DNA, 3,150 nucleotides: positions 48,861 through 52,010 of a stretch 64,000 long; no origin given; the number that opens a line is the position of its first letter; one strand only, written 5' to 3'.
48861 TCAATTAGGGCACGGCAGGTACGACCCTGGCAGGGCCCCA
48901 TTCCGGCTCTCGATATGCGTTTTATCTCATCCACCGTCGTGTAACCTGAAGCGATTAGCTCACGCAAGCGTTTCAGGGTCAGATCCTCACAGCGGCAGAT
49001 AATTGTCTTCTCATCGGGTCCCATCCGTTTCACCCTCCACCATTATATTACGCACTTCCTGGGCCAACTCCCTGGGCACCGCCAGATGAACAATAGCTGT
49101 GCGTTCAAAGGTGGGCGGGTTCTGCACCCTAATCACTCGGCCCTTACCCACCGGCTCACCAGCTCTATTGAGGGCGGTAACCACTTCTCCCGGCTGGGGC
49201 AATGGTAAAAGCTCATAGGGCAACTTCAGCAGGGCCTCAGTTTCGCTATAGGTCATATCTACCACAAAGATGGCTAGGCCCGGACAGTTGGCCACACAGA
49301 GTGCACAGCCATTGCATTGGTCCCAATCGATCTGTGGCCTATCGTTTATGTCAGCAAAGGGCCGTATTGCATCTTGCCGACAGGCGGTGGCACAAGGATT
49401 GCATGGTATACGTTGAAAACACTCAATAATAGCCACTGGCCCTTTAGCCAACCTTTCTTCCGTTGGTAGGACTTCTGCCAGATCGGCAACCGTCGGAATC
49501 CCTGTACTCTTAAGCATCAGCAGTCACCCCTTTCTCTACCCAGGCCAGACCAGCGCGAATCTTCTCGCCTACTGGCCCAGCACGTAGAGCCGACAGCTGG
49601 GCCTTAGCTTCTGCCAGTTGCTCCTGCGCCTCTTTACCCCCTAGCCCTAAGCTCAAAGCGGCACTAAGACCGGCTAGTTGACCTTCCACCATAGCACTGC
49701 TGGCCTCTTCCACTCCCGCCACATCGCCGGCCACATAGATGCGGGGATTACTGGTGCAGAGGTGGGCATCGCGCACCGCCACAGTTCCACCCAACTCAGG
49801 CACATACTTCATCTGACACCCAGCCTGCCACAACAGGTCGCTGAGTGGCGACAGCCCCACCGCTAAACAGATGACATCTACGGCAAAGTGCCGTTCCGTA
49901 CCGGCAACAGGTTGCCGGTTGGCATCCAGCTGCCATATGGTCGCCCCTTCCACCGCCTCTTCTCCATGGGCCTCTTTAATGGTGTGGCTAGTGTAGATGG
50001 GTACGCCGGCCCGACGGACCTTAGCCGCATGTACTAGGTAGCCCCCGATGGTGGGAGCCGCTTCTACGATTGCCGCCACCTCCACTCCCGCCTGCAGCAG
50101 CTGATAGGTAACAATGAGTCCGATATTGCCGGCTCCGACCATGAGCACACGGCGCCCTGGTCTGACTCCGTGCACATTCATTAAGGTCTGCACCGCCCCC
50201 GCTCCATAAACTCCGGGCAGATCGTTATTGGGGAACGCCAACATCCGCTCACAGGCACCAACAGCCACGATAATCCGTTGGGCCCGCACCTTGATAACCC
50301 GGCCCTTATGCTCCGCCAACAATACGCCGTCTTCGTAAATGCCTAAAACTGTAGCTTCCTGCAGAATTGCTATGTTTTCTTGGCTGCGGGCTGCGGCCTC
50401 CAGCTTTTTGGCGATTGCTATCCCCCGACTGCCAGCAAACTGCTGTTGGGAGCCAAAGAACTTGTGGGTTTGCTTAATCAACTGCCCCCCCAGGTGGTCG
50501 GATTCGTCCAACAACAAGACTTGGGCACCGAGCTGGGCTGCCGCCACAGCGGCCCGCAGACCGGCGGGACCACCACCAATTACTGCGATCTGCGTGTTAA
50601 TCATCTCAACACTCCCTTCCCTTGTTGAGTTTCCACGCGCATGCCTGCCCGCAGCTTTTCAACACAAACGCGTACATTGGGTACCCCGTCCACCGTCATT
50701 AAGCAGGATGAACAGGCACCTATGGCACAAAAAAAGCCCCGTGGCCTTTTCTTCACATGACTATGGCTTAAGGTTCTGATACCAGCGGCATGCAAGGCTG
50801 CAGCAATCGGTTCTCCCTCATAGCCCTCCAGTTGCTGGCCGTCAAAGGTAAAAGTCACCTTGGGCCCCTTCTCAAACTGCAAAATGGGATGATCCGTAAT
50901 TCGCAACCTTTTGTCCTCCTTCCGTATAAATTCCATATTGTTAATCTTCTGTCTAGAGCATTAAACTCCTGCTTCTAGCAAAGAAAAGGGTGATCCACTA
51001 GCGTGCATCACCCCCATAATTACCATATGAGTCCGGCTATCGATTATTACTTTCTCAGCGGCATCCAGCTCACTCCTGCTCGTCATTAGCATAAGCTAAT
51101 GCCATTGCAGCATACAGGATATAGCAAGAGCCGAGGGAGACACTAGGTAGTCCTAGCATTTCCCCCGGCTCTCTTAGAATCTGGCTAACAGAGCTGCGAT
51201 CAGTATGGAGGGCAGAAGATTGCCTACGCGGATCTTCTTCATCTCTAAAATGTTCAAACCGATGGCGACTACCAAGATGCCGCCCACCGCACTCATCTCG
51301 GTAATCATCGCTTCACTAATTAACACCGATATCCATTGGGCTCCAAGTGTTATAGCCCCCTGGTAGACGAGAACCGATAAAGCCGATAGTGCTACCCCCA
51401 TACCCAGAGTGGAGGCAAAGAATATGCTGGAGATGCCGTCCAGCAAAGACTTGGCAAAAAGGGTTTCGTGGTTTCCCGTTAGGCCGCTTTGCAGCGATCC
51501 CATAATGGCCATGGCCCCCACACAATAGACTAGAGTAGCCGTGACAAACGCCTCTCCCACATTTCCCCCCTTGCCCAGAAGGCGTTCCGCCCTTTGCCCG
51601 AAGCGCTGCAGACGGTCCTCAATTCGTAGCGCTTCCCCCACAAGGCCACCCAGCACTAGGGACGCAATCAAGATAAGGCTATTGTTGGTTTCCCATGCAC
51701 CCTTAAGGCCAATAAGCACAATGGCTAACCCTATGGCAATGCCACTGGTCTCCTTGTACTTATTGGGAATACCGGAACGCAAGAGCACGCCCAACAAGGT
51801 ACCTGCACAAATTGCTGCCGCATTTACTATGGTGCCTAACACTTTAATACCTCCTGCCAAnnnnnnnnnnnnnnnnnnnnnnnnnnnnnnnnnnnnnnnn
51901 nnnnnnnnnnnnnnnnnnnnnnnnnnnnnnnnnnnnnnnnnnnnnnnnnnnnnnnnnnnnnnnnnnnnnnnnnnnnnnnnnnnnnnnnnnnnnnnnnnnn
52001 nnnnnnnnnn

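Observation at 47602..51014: Five-gene heteromeric FAD/Fe-S amine dehydrogenase operon with a terminator hairpin in its leader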

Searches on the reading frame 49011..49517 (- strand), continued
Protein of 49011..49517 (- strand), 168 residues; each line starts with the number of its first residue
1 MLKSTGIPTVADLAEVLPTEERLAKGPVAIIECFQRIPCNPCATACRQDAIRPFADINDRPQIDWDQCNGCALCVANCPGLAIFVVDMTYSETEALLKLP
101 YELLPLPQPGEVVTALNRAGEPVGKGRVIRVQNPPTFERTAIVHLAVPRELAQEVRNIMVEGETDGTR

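Call 59: find_encoding_contigs(protein=P0036, flank=3000, max_places=1)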
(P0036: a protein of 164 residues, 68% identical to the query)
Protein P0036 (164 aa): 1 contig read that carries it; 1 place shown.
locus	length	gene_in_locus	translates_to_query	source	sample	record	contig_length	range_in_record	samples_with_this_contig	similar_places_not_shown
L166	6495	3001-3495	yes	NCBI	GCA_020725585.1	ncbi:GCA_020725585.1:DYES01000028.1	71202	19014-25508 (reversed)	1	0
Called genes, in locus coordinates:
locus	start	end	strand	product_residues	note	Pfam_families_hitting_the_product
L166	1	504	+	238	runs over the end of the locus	PF00005:ABC_tran, PF13304:AAA_21 (faint)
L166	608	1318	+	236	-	PF00392:GntR, PF07729:FCD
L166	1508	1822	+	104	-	PF13510:Fer2_4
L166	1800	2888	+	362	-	PF00070:Pyr_redox (faint), PF01262:AlaDh_PNT_C (weak), PF01266:DAO (weak), PF03486:HI0933_like (weak), PF07992:Pyr_redox_2, PF12831:FAD_oxidored, PF13450:NAD_binding_8, PF13738:Pyr_redox_3 (weak), +3 more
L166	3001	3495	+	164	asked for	PF13237:Fer4_10 (faint), PF14697:Fer4_21 (weak), PF12838:Fer4_7 (weak), PF00037:Fer4 (weak)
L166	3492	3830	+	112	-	PF17806:SO_alpha_A3, PF04324:Fer2_BFD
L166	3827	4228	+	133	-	PF13237:Fer4_10 (weak), PF14697:Fer4_21, PF12838:Fer4_7, PF13187:Fer4_9 (weak), PF12797:Fer4_2 (weak), PF12837:Fer4_6 (weak), PF13237:Fer4_10, PF00037:Fer4, +6 more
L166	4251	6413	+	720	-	PF02730:AFOR_N, PF01314:AFOR_C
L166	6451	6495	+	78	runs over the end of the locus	-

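Call 60: find_encoding_contigs(protein=P0034, flank=3000, max_places=1)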
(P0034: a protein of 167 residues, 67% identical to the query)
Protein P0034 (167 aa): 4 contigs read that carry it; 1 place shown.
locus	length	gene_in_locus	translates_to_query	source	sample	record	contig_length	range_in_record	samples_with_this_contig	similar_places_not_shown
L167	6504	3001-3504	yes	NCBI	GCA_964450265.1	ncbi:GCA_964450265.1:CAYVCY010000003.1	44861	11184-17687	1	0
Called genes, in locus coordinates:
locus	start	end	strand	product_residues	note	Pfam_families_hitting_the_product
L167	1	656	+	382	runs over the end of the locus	PF00266:Aminotran_5, PF00155:Aminotran_1_2, PF01212:Beta_elim_lyase (weak), PF01053:Cys_Met_Meta_PP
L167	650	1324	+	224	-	PF04474:DUF554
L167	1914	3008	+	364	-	PF00070:Pyr_redox (faint), PF00890:FAD_binding_2 (weak), PF01134:GIDA (faint), PF01262:AlaDh_PNT_C (faint), PF03486:HI0933_like (weak), PF07992:Pyr_redox_2, PF12831:FAD_oxidored, PF13450:NAD_binding_8 (weak), +4 more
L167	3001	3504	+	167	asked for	PF13237:Fer4_10 (weak), PF14697:Fer4_21 (weak), PF12838:Fer4_7 (weak), PF00037:Fer4 (faint), PF12837:Fer4_6 (weak)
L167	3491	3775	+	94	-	PF17806:SO_alpha_A3, PF04324:Fer2_BFD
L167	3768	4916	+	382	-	PF00070:Pyr_redox (faint), PF00890:FAD_binding_2 (weak), PF01266:DAO, PF03486:HI0933_like (faint), PF07992:Pyr_redox_2 (faint), PF13738:Pyr_redox_3 (faint)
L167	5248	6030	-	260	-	PF01522:Polysacc_deac_1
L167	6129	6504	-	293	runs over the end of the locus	PF03547:Mem_trans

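Call 61: find_encoding_contigs(protein=P0009, flank=3000, max_places=2)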
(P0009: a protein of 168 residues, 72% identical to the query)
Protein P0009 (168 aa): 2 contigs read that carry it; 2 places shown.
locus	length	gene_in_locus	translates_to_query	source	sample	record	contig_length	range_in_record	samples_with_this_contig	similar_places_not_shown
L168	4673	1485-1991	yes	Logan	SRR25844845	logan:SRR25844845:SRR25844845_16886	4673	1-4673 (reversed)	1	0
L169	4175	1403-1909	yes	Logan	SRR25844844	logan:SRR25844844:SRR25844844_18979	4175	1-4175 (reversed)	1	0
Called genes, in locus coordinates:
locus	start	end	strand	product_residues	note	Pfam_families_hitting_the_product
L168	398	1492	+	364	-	PF00070:Pyr_redox (faint), PF00890:FAD_binding_2 (weak), PF01134:GIDA (weak), PF03486:HI0933_like (weak), PF07992:Pyr_redox_2, PF12831:FAD_oxidored, PF13450:NAD_binding_8 (weak)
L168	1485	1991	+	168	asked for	PF14697:Fer4_21 (weak), PF12838:Fer4_7 (faint)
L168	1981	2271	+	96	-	PF17806:SO_alpha_A3, PF04324:Fer2_BFD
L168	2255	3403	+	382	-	PF00070:Pyr_redox (faint), PF00890:FAD_binding_2, PF01266:DAO, PF07992:Pyr_redox_2 (faint), PF13738:Pyr_redox_3 (faint)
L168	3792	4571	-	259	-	PF01522:Polysacc_deac_1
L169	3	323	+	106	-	?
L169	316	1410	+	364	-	PF00070:Pyr_redox (faint), PF00890:FAD_binding_2 (weak), PF01134:GIDA (weak), PF03486:HI0933_like (weak), PF07992:Pyr_redox_2, PF12831:FAD_oxidored, PF13450:NAD_binding_8 (weak)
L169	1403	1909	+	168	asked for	PF14697:Fer4_21 (weak), PF12838:Fer4_7 (faint)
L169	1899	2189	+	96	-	PF17806:SO_alpha_A3, PF04324:Fer2_BFD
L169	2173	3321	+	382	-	PF00070:Pyr_redox (faint), PF00890:FAD_binding_2, PF01266:DAO, PF07992:Pyr_redox_2 (faint), PF13738:Pyr_redox_3 (faint)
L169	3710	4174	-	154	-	?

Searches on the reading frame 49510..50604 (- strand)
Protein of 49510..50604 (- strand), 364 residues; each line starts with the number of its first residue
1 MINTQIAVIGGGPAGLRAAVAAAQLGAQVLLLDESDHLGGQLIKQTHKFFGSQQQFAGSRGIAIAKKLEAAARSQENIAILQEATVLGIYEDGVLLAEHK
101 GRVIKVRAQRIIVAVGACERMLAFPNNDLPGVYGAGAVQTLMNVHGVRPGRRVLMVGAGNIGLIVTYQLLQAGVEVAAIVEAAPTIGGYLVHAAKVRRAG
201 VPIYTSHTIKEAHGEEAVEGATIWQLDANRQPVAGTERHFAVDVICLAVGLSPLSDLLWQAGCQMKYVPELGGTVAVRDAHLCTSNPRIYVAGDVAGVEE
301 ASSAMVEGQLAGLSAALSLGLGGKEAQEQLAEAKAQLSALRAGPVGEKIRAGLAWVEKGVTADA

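Call 7: search_protein_families(library=pfam, proteins=[window:49510-50604:-])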
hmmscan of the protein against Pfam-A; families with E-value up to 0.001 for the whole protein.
window:49510-50604:- (364 aa): 13 families
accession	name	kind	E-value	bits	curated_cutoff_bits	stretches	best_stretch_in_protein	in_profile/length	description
PF07992.20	Pyr_redox_2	-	7e-34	118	26.1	1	5-308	2-291/291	Pyridine nucleotide-disulphide oxidoreductase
PF12831.13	FAD_oxidored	-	1.7e-11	44.5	27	1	6-50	2-46/416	FAD dependent oxidoreductase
PF00070.33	Pyr_redox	-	4e-09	37.3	22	0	6-40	2-36/82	Pyridine nucleotide-disulphide oxidoreductase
PF13450.12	NAD_binding_8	-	3.8e-08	33.9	21.9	1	8-42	1-35/68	NAD(P)-binding Rossmann-like domain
PF13738.12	Pyr_redox_3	-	6.5e-08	32.6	30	0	8-38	2-32/305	Pyridine nucleotide-disulphide oxidoreductase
PF03486.20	HI0933_like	-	2.2e-07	31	50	1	5-42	2-39/244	HI0933-like protein Rossmann domain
PF01134.28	GIDA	-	4e-07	29.9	22.1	1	6-36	2-29/391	Glucose inhibited division protein A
PF01494.25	FAD_binding_3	-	1.6e-06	28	22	0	4-35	2-33/349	FAD binding domain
PF00890.30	FAD_binding_2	-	9.7e-06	25.5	20.4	1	6-42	2-38/414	FAD binding domain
PF01262.27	AlaDh_PNT_C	-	4.1e-05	23.6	23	1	5-44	30-69/214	Alanine dehydrogenase/PNT, C-terminal domain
PF01266.30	DAO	-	0.00011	22.3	27.9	1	6-40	2-37/353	FAD dependent oxidoreductase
PF13241.12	NAD_binding_7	-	0.00013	22.9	22.1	0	150-183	7-40/104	Putative NAD(P)-binding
PF01946.23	Thi4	-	0.0003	20.5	26.2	0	3-41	17-56/235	Thi4 family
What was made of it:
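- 49510..50604 (-): g2, FAD/NAD(P) Rossmann flavoprotein (Pyr_redox_2). It corresponds to the middle part of PDH1 alpha and SoxA. Pfam (call 7).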

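Call 29: search_solved_structures(query=window:49510-50604:-, max_evalue=1e-8)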
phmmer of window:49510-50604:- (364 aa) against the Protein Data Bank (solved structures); distinct sequences matched with E-value up to 1e-8: 7.
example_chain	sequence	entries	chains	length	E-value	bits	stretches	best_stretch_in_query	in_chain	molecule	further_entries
2gag_A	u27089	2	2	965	2.1e-23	86.3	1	2-323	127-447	heterotetrameric sarcosine oxidase alpha-subunit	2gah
1vrq_A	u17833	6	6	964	3.2e-21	79.1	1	2-321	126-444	Sarcosine oxidase alpha subunit | Subunit alpha of sarcosine oxidase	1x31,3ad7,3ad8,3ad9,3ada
1y56_A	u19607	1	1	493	2.5e-19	73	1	4-159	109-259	hypothetical protein PH1363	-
9n5u_A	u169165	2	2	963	2e-10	43.7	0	109-324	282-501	NfnA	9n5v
3cty_A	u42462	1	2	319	5.6e-10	42.2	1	5-319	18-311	Thioredoxin reductase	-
7jyp_A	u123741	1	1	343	6.8e-10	41.9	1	6-311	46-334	Thioredoxin reductase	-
2q7v_A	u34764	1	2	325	7.2e-09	38.5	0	5-298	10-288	Thioredoxin reductase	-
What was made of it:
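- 49510..50604 (-): PDB hits 2GAG_A, 1VRQ_A and 1Y56_A (call 29).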

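Call 30: search_protein_families(library=ncbifam, proteins=[window:49510-50604:-], max_evalue=0.00001)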
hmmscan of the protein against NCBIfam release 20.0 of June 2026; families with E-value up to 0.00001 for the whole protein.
window:49510-50604:- (364 aa): 54 families (the best 25 are shown)
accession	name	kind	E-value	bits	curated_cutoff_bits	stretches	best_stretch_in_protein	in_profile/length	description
TIGR01372.1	soxA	subfamily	5.4e-48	163.5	1164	1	4-335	169-498/996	sarcosine oxidase subunit alpha family protein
TIGR01292.1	TRX_reduct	equivalog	5.2e-20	71.5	343.45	1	5-316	2-297/300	thioredoxin-disulfide reductase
NF009410.0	PRK12771.1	subfamily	6.6e-17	61.3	516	1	5-42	140-177/566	NAD(P)-binding protein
TIGR01350.1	lipoamide_DH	equivalog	2.1e-16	59.7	408.8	2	92-311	117-325/461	dihydrolipoyl dehydrogenase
NF042949.2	3PPDioc_HcaD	equivalog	2.6e-13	49.5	450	1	74-302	67-282/386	3-phenylpropionate/cinnamic acid dioxygenase ferredoxin--NAD(+) reductase subunit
NF045599.1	bili_reduct_long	exception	4.8e-13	48.2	750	1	4-42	382-420/641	bilirubin reductase, long form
NF003585.0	PRK05249.1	equivalog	8.6e-13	47.7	465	1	3-43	6-46/464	Si-specific NAD(P)(+) transhydrogenase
TIGR02053.1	MerA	equivalog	2.1e-12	46.8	454.45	1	69-313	86-326/465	mercury(II) reductase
TIGR01318.1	gltD_gamma_fam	subfamily_domain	5.1e-12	45.1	482.95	0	229-311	374-457/467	glutamate synthase, small subunit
TIGR03140.1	AhpF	equivalog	6e-12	44.9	502.9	1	5-315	214-508/515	alkyl hydroperoxide reductase subunit F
NF004991.0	PRK06370.1-3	subfamily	2.3e-11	42.9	620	1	148-296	200-342/509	FAD-containing oxidoreductase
TIGR03997.1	mycofact_OYE_2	equivalog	3.3e-11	42.3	793.15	1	4-44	380-420/645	mycofactocin system FadH/OYE family oxidoreductase 2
NF009454.0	PRK12814.1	equivalog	4.4e-11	41.9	916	0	5-49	195-239/657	putative NADPH-dependent glutamate synthase small subunit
NF009409.0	PRK12770.1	subfamily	2.2e-10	40.1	343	1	4-309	19-340/360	putative glutamate synthase subunit beta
NF004776.0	PRK06116.1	equivalog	1.2e-09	37.8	480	0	82-300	104-309/450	glutathione-disulfide reductase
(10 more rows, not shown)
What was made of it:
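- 49510..50604 (-): Matches soxA model positions 169-498 (call 30).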

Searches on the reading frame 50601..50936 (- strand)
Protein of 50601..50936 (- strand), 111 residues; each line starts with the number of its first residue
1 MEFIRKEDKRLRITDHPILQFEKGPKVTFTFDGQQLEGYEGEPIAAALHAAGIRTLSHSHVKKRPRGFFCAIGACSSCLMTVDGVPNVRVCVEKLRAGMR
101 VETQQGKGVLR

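Call 7: search_protein_families(library=pfam, proteins=[window:50601-50936:-])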
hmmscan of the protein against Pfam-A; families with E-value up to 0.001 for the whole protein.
window:50601-50936:- (111 aa): 2 families
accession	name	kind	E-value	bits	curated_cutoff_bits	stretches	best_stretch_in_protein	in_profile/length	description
PF13510.11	Fer2_4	-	1.2e-31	109.1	22.8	1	26-105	3-81/82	2Fe-2S iron-sulfur cluster binding domain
PF10418.14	DHODB_Fe-S_bind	-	0.00044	20.4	23.9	1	70-93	6-31/41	Iron-sulfur cluster binding domain of dihydroorotate dehydrogenase B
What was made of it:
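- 50601..50906 (-): g1, 2Fe-2S (Fer2_4) subunit. It corresponds to the N-terminal domain of the PDH1 alpha subunit. Real start is TTG 50906; the ORF as listed runs to ATG 50936. Pfam Fer2_4, 1e-31 (call 7).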

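Call 30: search_protein_families(library=ncbifam, proteins=[window:50601-50906:-], max_evalue=0.00001)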
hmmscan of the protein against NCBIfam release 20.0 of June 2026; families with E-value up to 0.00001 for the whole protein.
window:50601-50906:- (101 aa): 1 family
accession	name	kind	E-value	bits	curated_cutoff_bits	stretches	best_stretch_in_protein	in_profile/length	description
TIGR01372.1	soxA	subfamily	1.1e-12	46.6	1164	1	13-95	14-100/996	sarcosine oxidase subunit alpha family protein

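Call 46: search_solved_structures(query=window:50601-50906:-, max_evalue=0.01)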
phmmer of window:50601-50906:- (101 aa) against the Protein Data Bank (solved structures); distinct sequences matched with E-value up to 0.01: 5.
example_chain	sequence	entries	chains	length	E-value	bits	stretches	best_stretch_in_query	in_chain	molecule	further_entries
1y56_A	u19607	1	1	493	4.3e-07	33.3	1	11-94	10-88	hypothetical protein PH1363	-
1vrq_A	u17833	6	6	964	2.4e-06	30.9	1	14-73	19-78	Sarcosine oxidase alpha subunit | Subunit alpha of sarcosine oxidase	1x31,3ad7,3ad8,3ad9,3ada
2gag_A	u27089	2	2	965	0.00015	25.1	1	16-73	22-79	heterotetrameric sarcosine oxidase alpha-subunit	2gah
7e5z_A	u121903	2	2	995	0.0032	20.9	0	16-93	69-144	Formate dehydrogenase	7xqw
7vw6_A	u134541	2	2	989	0.0032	20.8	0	16-93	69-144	Formate dehydrogenase | Tungsten-containing formate dehydrogenase alpha subunit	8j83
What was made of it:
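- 50601..50906 (-): Matches 1Y56_A residues 10-88 (call 46).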

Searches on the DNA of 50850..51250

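Call 4: search_rna_families(source=window, start=50850, end=51250, threshold=evalue, max_evalue=10, show_alignments=3)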
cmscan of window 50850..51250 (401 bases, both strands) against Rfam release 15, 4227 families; matches with E-value up to 10: 5.
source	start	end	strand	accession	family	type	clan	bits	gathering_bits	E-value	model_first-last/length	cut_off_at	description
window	51115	51164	-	RF01634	ceN44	Gene; snRNA; snoRNA; CD-box;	-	17.2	70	0.7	1-74/74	no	Caenorhabditis snoRNA ceN44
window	51127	51172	-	RF03888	mir-3160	Gene; miRNA;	-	15.5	80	8.7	1-83/83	no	mir-3160 microRNA precursor family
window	51126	51174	+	RF00802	mir-207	Gene; miRNA;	-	15.4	88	4.4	1-78/78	no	mir-207 microRNA precursor family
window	51126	51173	-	RF04102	MIR6457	Gene; miRNA;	-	15.1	140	2.7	1-177/177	no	MIR6457 microRNA precursor family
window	51068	51090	-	RF01647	ceN61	Gene; snRNA; snoRNA; CD-box;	-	14.3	60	3.3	1-72/72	no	Caenorhabditis snoRNA ceN61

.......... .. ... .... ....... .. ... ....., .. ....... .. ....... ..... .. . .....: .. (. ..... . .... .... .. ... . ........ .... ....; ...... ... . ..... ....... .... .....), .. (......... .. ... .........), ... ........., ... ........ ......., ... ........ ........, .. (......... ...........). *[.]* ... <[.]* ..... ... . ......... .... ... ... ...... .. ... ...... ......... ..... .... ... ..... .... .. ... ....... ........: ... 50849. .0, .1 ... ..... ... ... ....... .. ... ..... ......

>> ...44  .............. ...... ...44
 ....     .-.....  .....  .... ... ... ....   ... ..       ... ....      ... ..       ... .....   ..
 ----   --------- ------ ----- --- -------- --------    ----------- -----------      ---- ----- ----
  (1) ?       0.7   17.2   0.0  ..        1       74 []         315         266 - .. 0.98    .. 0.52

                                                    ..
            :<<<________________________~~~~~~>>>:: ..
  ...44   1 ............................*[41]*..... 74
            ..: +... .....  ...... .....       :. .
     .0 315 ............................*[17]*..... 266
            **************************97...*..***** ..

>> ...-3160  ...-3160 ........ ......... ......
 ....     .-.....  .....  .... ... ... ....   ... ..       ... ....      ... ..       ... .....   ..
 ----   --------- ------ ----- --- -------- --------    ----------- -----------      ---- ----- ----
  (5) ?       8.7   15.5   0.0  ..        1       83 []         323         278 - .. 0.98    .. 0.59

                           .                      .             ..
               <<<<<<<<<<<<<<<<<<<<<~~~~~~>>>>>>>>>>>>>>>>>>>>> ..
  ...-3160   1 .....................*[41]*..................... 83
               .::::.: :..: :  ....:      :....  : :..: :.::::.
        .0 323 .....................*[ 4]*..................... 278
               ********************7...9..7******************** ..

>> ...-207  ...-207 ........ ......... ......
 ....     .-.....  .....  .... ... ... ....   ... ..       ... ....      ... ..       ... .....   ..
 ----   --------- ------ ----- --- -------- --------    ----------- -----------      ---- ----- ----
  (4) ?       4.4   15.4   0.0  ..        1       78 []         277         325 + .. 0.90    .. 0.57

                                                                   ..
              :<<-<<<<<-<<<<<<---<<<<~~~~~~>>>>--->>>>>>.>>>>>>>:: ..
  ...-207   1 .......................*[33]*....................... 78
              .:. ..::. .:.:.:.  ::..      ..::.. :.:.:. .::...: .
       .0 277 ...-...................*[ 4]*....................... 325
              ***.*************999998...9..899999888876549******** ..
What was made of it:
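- No Rfam hit exists (call 4).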

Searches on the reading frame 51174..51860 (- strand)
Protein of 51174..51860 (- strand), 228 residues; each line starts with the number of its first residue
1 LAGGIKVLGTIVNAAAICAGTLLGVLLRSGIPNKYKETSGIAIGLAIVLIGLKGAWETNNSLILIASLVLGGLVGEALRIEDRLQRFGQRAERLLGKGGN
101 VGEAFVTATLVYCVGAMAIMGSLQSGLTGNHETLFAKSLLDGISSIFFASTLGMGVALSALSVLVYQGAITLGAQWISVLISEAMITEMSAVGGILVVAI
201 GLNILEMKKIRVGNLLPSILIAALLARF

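Call 7: search_protein_families(library=pfam, proteins=[window:51174-51860:-])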
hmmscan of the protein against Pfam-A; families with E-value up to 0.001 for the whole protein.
window:51174-51860:- (228 aa): 1 family
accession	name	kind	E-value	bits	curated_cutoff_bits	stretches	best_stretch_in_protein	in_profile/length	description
PF04474.17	DUF554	-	1.2e-80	270.6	25.1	1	8-225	1-218/220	Protein of unknown function (DUF554)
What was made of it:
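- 51174..51860 (-): Upstream co-directional gene encoding a DUF554 membrane protein, the last gene after parA-parB. Pfam DUF554, 1e-80 (call 7).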

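Call 30: search_protein_families(library=ncbifam, proteins=[window:51174-51860:-], max_evalue=0.00001)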
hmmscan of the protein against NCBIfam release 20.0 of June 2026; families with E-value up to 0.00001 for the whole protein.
window:51174-51860:- (228 aa): 0 families
